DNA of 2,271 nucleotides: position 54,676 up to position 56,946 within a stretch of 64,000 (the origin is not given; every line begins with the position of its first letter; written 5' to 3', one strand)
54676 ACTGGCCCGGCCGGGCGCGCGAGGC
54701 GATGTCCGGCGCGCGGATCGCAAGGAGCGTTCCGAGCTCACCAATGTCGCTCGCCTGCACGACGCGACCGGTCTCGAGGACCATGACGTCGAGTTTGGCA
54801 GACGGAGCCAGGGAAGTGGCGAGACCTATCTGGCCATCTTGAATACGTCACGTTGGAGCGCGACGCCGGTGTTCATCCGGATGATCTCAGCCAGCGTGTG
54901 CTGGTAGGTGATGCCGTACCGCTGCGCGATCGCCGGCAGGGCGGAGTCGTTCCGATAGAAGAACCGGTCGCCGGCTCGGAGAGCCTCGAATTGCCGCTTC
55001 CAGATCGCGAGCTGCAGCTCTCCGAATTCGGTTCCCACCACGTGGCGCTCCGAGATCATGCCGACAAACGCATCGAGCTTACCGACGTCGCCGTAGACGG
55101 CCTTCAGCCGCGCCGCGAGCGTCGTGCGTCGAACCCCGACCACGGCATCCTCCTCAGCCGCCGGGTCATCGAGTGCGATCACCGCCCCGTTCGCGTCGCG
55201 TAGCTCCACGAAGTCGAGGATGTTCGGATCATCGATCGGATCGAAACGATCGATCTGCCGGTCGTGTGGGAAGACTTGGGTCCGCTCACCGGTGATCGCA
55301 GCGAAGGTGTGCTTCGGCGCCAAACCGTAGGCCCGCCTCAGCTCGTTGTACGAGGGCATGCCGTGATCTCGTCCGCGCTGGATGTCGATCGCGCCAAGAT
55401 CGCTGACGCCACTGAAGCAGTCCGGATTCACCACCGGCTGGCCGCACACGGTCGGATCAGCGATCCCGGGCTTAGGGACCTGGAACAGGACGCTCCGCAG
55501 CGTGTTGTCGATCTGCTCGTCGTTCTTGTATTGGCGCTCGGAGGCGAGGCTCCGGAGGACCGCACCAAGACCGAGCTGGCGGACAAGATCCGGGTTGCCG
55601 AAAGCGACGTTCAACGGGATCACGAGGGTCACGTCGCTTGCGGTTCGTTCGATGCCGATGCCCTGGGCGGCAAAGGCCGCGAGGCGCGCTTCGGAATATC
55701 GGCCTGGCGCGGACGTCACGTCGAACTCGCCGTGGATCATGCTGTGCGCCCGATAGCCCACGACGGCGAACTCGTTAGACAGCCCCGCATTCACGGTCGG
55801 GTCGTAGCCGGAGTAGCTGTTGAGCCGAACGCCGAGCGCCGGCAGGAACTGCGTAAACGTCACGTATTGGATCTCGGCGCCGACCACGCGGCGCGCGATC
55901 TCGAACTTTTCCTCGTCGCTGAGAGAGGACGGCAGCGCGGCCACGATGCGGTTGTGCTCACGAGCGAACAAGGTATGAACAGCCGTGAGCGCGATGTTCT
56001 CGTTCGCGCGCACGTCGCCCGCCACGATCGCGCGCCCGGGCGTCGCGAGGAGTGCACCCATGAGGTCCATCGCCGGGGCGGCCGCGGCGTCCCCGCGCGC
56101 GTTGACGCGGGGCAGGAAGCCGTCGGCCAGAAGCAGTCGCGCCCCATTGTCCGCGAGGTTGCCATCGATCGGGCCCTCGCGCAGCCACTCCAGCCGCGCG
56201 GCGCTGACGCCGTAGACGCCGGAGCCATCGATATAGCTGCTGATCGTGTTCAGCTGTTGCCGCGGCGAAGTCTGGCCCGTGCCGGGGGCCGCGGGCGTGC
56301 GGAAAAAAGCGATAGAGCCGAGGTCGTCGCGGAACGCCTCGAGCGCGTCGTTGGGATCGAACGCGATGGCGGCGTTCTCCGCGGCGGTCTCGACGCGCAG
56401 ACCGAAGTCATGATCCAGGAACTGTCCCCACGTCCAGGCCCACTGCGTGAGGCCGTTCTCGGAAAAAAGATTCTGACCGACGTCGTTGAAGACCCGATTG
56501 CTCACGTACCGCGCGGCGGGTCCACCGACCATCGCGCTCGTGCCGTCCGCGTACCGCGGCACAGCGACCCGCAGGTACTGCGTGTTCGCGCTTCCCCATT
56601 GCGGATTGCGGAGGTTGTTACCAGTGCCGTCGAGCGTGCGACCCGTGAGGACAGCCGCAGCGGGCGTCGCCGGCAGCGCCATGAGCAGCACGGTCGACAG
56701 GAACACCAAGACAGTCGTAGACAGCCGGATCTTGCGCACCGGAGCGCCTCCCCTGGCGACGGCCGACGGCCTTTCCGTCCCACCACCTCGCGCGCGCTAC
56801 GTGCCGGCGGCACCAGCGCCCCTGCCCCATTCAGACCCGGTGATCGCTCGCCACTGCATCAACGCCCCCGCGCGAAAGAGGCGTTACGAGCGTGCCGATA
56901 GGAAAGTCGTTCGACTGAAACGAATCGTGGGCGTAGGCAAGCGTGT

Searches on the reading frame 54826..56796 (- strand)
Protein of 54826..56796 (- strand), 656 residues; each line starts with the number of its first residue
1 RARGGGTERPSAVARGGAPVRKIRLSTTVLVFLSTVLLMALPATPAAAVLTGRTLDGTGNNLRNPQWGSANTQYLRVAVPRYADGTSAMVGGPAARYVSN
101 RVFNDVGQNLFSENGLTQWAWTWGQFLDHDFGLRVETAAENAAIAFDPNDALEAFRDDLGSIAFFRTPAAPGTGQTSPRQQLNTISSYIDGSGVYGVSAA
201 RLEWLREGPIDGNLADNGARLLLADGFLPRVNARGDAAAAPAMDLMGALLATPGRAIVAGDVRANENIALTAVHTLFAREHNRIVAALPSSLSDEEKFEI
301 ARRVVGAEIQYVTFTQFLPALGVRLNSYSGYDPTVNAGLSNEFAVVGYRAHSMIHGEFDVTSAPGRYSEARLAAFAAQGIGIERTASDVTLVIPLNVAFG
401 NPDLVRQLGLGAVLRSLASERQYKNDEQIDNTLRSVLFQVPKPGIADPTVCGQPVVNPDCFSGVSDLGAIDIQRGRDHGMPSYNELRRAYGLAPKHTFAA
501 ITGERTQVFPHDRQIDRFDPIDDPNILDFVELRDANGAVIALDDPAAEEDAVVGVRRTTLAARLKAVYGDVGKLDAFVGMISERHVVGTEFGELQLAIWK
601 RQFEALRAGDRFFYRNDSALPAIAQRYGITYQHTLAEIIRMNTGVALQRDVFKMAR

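Call 89: search_protein_families(library=pfam, proteins=[window:54826-56796:-], max_evalue=0.00001)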
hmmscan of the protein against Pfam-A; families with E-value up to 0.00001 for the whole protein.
window:54826-56796:- (656 aa): 1 family
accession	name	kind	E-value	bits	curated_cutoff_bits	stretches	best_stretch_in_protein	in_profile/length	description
PF03098.20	An_peroxidase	-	9.1e-104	348.3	25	2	53-504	2-430/530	Animal haem peroxidase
